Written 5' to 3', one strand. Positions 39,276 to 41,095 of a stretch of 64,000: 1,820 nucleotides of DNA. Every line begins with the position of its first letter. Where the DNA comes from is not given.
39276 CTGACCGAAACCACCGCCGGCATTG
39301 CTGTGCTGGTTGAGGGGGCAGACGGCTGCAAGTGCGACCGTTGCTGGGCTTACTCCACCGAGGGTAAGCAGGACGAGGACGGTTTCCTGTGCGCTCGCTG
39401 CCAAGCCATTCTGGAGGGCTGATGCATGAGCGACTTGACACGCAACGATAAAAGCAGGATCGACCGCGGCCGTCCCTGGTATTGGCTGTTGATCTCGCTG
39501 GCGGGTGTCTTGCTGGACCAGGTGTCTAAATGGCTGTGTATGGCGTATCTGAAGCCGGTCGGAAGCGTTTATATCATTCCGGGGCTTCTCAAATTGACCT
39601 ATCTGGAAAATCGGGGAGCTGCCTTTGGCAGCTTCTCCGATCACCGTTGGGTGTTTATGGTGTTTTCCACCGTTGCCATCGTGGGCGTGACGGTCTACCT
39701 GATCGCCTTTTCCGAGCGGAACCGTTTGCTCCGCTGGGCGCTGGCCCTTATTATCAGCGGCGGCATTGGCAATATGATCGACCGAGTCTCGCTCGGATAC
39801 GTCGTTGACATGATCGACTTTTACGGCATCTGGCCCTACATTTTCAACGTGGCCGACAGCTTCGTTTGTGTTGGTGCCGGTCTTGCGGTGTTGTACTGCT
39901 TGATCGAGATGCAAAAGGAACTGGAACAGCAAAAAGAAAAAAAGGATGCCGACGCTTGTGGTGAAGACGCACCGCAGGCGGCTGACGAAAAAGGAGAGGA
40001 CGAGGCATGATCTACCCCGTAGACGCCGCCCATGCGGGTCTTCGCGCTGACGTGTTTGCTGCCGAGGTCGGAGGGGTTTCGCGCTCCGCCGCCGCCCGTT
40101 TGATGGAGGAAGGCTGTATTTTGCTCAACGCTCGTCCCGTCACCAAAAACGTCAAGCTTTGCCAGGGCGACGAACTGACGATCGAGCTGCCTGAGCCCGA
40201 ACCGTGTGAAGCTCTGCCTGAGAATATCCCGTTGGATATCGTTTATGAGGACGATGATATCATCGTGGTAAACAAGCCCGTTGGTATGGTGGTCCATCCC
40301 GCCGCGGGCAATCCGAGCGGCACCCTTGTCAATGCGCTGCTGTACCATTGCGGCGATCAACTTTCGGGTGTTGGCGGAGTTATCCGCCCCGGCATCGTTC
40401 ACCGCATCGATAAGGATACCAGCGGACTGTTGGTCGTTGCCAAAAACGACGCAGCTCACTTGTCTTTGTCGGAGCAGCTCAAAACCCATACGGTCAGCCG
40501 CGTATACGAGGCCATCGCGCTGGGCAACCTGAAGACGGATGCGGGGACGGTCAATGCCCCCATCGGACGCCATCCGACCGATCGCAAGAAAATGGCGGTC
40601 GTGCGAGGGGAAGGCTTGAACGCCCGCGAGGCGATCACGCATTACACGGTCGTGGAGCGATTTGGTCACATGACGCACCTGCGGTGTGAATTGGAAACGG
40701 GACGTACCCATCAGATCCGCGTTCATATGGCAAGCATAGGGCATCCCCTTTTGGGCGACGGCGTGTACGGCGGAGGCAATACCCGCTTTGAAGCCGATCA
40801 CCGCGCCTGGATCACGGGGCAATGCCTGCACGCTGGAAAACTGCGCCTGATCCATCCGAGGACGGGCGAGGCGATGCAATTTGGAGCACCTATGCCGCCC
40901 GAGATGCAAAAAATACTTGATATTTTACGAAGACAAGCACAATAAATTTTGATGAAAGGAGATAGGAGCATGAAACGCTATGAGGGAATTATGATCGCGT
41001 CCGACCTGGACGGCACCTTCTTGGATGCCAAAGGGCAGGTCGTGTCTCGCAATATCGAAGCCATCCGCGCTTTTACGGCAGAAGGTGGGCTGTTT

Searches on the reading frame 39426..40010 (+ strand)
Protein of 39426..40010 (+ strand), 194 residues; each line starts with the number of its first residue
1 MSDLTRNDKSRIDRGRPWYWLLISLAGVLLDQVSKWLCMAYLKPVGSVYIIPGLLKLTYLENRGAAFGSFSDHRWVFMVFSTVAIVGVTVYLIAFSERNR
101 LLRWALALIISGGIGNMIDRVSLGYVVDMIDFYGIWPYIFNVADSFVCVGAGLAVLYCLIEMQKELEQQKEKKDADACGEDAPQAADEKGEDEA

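Call 13: find_encoding_contigs(protein=window:39426-40010:+, flank=10000, max_places=10)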
Protein window:39426-40010:+ (194 aa): no gene with exactly this product is on record in the collection.

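Call 49: search_protein_families(library=ncbifam, proteins=[window:39426-40010:+], max_evalue=0.00001)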
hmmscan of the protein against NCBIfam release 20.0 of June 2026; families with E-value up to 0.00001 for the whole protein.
window:39426-40010:+ (194 aa): 23 families
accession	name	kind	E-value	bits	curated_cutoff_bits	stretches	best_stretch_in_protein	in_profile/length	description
TIGR00077.1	lspA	equivalog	4.3e-34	117.8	73.95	1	16-167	9-163/164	signal peptidase II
NF011350.0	PRK14768.1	equivalog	5.7e-31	107.8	210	1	21-160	4-142/148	lipoprotein signal peptidase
NF011367.0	PRK14786.1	equivalog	1.7e-30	106.2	190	1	19-161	3-145/154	lipoprotein signal peptidase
NF011368.0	PRK14787.1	equivalog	2.3e-30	105.8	177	1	21-158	5-153/167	lipoprotein signal peptidase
NF011371.0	PRK14790.1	equivalog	2e-26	92.8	202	1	21-162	13-157/169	lipoprotein signal peptidase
NF011366.0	PRK14785.1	subfamily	1.8e-25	90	256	1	16-160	40-191/198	lipoprotein signal peptidase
NF011365.0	PRK14784.1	equivalog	1.8e-23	83.5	181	1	25-159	12-148/160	lipoprotein signal peptidase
NF011355.0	PRK14773.1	subfamily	3.4e-23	82.5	218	1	53-176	71-202/206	lipoprotein signal peptidase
NF011353.0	PRK14771.1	equivalog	2.4e-22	79.5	241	1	14-181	9-175/179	lipoprotein signal peptidase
NF011360.0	PRK14779.1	subfamily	1.8e-20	73.6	177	1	17-160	9-155/163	lipoprotein signal peptidase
NF011370.0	PRK14789.1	equivalog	2.3e-20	73.1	248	1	16-160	7-150/194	lipoprotein signal peptidase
NF011352.0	PRK14770.1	equivalog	6.3e-20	71.3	223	1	10-163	9-167/173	lipoprotein signal peptidase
NF011369.0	PRK14788.1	equivalog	5.5e-19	68.4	200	1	20-128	6-118/213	lipoprotein signal peptidase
NF011358.0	PRK14776.1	equivalog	3.7e-17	62.6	285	1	22-167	13-163/170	lipoprotein signal peptidase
NF011349.0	PRK14766.1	equivalog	9.6e-16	58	264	1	26-173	34-190/202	lipoprotein signal peptidase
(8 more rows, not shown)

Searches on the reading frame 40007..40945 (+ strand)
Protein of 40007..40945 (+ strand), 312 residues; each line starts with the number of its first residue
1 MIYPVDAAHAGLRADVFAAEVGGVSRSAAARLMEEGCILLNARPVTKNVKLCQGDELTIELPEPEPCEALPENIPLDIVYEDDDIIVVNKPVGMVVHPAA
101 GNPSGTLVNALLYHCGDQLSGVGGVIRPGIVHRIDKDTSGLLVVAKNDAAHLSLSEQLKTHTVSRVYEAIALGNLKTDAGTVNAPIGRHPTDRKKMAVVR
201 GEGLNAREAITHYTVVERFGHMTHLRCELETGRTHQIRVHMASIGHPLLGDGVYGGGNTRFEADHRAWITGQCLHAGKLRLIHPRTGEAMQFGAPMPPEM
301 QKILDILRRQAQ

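Call 49: search_protein_families(library=ncbifam, proteins=[window:40007-40945:+], max_evalue=0.00001)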
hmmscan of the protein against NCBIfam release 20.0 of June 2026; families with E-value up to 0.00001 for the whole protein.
window:40007-40945:+ (312 aa): 6 families
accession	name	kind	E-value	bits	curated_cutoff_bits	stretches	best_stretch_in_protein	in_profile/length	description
TIGR00005.1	rluA_subfam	subfamily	7e-98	327.6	192.7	1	15-308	10-298/298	RluA family pseudouridine synthase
NF008385.0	PRK11180.1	equivalog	2.4e-84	283.5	351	1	7-310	13-315/325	23S rRNA pseudouridine(1911/1915/1917) synthase RluD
NF008249.0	PRK11025.1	equivalog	2.9e-43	147.9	378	1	5-310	13-316/317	23S rRNA pseudouridine(955/2504/2580) synthase RluC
NF008321.0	PRK11112.1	equivalog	1.9e-29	102.7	328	1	76-306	2-233/257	tRNA pseudouridine(65) synthase TruC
NF007543.0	PRK10158.1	equivalog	1.2e-26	93.8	286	1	71-296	9-217/219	bifunctional tRNA pseudouridine(32) synthase/23S rRNA pseudouridine(746) synthase RluA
TIGR01621.1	RluA-like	hypoth_equivalog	6.9e-25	87.5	222.3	1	76-258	2-168/217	TIGR01621 family pseudouridine synthase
